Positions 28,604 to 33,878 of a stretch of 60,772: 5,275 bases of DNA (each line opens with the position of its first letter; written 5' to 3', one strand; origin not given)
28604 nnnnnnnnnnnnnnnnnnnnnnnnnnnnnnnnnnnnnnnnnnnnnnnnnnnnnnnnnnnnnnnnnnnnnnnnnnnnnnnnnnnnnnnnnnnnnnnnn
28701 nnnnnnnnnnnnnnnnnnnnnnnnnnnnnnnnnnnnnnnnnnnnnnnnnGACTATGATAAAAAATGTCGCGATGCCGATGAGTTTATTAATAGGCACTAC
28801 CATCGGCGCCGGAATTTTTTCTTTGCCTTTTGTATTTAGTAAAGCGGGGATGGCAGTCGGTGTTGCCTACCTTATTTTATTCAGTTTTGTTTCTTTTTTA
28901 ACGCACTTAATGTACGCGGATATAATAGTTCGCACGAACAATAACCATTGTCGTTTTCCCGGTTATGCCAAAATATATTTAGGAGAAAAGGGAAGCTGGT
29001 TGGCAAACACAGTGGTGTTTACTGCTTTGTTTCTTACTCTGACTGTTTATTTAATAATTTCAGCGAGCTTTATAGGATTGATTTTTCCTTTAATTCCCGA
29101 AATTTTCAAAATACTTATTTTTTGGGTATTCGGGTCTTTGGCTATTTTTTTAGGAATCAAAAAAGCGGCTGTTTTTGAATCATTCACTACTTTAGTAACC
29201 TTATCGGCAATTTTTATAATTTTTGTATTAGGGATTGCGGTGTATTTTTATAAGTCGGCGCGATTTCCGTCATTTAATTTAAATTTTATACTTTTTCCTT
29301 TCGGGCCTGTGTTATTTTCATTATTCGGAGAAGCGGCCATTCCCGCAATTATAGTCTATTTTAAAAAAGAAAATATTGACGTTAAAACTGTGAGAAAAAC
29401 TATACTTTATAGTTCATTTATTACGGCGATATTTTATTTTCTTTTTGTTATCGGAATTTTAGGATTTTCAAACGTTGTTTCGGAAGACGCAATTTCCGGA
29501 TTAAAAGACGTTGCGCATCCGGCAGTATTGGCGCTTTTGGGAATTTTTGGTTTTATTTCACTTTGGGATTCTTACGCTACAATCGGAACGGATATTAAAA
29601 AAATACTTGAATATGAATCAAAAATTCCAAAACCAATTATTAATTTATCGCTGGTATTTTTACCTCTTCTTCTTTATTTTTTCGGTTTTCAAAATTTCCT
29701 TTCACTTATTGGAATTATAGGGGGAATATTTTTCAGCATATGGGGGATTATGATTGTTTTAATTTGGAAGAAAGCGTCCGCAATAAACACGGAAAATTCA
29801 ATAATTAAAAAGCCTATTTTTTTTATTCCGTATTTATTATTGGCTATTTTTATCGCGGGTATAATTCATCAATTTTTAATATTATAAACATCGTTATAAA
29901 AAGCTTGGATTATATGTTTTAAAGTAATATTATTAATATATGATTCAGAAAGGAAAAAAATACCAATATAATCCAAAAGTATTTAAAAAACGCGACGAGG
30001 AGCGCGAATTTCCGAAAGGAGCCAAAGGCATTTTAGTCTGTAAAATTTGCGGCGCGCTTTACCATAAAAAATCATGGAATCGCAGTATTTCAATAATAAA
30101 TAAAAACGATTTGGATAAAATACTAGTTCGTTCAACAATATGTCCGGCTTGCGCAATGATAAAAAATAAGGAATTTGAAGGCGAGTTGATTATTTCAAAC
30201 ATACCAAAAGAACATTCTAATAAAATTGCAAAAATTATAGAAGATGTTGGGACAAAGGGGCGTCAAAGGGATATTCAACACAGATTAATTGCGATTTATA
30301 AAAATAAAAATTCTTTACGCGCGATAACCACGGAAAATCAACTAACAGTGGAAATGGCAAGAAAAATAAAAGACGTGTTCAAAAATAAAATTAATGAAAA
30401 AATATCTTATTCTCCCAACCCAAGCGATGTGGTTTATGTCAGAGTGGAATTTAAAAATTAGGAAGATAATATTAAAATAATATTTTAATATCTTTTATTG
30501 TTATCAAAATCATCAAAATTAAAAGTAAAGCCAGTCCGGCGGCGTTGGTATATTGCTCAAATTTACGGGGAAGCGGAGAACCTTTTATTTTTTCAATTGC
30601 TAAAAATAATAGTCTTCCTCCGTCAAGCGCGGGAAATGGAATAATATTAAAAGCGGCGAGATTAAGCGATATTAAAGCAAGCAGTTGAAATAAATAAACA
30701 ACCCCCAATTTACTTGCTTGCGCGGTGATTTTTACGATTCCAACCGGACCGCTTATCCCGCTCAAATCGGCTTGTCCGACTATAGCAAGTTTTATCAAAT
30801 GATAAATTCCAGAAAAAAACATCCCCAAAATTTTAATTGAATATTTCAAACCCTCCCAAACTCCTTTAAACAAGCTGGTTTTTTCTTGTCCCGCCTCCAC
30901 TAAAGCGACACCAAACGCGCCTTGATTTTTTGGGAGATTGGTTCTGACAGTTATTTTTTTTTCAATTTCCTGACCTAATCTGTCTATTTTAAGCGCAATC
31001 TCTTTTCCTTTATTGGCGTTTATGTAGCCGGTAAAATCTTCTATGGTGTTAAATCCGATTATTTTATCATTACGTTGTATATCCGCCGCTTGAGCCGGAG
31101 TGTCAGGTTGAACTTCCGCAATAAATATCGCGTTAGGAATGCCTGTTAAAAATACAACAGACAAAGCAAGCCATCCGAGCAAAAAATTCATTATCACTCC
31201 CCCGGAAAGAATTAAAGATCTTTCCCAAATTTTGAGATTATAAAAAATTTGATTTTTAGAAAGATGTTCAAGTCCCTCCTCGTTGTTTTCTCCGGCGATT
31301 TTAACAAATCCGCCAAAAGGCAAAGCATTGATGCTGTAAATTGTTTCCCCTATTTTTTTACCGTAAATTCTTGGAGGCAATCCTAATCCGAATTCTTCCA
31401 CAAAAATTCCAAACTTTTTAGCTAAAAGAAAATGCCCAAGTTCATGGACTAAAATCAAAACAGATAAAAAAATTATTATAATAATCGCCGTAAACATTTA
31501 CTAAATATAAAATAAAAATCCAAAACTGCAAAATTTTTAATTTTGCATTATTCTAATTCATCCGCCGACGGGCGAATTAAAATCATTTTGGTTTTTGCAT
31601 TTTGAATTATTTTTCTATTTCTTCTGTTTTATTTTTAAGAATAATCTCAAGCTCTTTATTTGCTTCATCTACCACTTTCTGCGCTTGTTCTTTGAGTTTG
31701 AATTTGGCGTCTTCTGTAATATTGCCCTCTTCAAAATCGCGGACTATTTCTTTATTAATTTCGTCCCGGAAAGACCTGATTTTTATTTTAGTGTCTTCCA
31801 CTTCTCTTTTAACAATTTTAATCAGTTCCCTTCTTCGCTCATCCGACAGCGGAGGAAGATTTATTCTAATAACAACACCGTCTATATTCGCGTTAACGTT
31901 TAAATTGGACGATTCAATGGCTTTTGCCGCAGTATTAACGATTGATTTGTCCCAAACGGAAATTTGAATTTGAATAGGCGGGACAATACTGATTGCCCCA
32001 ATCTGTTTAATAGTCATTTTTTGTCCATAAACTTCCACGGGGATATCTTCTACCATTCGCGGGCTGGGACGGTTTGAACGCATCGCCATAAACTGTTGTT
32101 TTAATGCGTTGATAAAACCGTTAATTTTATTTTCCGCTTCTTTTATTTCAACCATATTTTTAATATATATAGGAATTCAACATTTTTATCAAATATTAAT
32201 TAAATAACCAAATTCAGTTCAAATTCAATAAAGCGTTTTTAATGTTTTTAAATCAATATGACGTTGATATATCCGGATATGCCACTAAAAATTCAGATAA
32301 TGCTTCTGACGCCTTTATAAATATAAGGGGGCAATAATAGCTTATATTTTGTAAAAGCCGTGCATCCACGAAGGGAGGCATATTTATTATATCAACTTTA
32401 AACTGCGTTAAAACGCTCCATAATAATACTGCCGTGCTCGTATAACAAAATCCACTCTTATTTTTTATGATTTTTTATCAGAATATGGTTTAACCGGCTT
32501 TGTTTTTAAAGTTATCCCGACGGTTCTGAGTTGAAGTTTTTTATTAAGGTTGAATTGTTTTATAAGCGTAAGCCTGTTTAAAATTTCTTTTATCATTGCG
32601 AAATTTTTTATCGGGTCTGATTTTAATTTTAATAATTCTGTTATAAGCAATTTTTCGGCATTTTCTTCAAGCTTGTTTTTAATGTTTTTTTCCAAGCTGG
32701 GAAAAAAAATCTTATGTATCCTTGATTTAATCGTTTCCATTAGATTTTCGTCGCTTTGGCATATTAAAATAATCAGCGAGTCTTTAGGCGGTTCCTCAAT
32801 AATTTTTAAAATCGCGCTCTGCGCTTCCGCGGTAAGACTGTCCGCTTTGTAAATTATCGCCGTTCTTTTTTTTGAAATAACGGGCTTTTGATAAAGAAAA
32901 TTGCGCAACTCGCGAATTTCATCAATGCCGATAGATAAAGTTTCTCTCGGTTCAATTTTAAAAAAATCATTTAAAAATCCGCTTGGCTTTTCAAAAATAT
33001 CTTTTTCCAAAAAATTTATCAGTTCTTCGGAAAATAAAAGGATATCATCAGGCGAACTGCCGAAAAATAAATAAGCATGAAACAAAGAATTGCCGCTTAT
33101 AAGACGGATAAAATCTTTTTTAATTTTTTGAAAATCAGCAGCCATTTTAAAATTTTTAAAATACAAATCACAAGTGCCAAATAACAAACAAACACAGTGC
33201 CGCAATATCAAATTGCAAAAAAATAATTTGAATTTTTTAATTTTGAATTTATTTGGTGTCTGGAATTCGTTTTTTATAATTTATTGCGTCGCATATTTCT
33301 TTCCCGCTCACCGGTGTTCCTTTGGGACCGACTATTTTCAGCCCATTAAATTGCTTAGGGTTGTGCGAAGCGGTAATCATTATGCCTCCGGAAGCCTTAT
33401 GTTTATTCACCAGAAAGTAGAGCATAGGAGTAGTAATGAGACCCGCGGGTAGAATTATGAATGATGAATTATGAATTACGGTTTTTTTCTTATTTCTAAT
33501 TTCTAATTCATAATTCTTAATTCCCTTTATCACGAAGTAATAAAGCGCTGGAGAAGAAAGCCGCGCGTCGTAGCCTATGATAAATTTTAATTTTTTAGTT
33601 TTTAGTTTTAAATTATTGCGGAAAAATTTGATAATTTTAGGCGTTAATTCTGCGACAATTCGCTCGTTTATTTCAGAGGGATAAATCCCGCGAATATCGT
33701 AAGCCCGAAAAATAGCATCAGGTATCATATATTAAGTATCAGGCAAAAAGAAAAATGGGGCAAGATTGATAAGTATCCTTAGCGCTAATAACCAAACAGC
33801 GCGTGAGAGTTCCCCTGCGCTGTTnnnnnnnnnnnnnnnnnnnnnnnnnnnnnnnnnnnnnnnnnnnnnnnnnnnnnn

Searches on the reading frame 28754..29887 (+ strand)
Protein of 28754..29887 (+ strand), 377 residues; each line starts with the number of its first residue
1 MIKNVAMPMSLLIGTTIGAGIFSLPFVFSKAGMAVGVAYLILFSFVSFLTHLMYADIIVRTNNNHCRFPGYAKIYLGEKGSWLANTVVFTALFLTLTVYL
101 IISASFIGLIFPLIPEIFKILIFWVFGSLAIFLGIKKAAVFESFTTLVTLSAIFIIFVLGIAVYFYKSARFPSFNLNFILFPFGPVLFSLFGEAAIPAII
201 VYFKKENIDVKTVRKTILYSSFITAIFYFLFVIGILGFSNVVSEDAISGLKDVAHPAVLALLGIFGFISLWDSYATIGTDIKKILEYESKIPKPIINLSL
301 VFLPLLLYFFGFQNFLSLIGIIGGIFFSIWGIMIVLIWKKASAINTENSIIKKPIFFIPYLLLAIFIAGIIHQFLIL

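Call 67: search_protein_families(library=pfam, proteins=[window:28754-29887:+], max_evalue=0.0001)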
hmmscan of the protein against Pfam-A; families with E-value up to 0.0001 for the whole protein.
window:28754-29887:+ (377 aa): 2 families
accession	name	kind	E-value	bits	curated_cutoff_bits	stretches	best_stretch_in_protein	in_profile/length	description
PF03222.19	Trp_Tyr_perm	-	8.6e-12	45.3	22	1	5-347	5-368/393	Tryptophan/tyrosine permease family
PF01490.24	Aa_trans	-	1.7e-10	40.6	25.6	1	11-252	11-268/410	Transmembrane amino acid transporter protein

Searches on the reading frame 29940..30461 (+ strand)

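Call 67: search_protein_families(library=pfam, proteins=[window:29940-30461:+], max_evalue=0.0001)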
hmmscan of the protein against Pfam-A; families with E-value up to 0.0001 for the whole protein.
window:29940-30461:+ (173 aa): 1 family
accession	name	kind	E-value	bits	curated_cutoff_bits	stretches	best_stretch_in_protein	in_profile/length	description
PF04981.18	NMD3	-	3.2e-05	24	24.9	0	61-154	127-220/243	NMD3 family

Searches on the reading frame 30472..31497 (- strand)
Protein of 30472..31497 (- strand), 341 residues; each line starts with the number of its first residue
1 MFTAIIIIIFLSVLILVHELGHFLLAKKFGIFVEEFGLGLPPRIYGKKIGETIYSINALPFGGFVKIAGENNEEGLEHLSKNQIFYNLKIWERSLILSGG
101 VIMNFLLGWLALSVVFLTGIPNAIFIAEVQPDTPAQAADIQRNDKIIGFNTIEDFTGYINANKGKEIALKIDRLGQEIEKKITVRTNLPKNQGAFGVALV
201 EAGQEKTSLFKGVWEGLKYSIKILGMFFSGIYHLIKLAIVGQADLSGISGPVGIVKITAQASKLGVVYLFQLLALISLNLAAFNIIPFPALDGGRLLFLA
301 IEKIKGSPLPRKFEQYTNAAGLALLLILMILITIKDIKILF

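Call 67: search_protein_families(library=pfam, proteins=[window:30472-31497:-], max_evalue=0.0001)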
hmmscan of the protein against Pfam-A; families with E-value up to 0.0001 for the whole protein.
window:30472-31497:- (341 aa): 1 family
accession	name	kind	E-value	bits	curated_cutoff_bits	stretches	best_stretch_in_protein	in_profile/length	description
PF02163.28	Peptidase_M50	-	2.5e-56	190.9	27.2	1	7-328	2-221/221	Peptidase family M50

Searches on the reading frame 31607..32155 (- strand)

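Call 67: search_protein_families(library=pfam, proteins=[window:31607-32155:-], max_evalue=0.0001)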
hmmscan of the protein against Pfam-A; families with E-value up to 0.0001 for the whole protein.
window:31607-32155:- (182 aa): 1 family
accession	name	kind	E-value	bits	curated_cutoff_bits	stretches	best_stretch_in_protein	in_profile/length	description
PF01765.24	RRF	-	4.6e-42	144.1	29.7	1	18-180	1-163/164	Ribosome recycling factor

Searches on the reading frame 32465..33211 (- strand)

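Call 67: search_protein_families(library=pfam, proteins=[window:32465-33211:-], max_evalue=0.0001)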
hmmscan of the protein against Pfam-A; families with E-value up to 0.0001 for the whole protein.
window:32465-33211:- (248 aa): 1 family
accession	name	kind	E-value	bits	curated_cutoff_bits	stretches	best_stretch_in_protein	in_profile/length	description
PF13177.12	DNA_pol3_delta2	-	8.9e-27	94.5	27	1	29-173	4-160/161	DNA polymerase III, delta subunit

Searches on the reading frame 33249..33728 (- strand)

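Call 67: search_protein_families(library=pfam, proteins=[window:33249-33728:-], max_evalue=0.0001)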
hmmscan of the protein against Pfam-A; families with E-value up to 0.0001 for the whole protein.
window:33249-33728:- (159 aa): 1 family
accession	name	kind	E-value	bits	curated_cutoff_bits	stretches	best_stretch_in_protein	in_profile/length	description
PF02878.22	PGM_PMM_I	-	2.5e-27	95.7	22.5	1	6-145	3-127/138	Phosphoglucomutase/phosphomannomutase, alpha/beta/alpha domain I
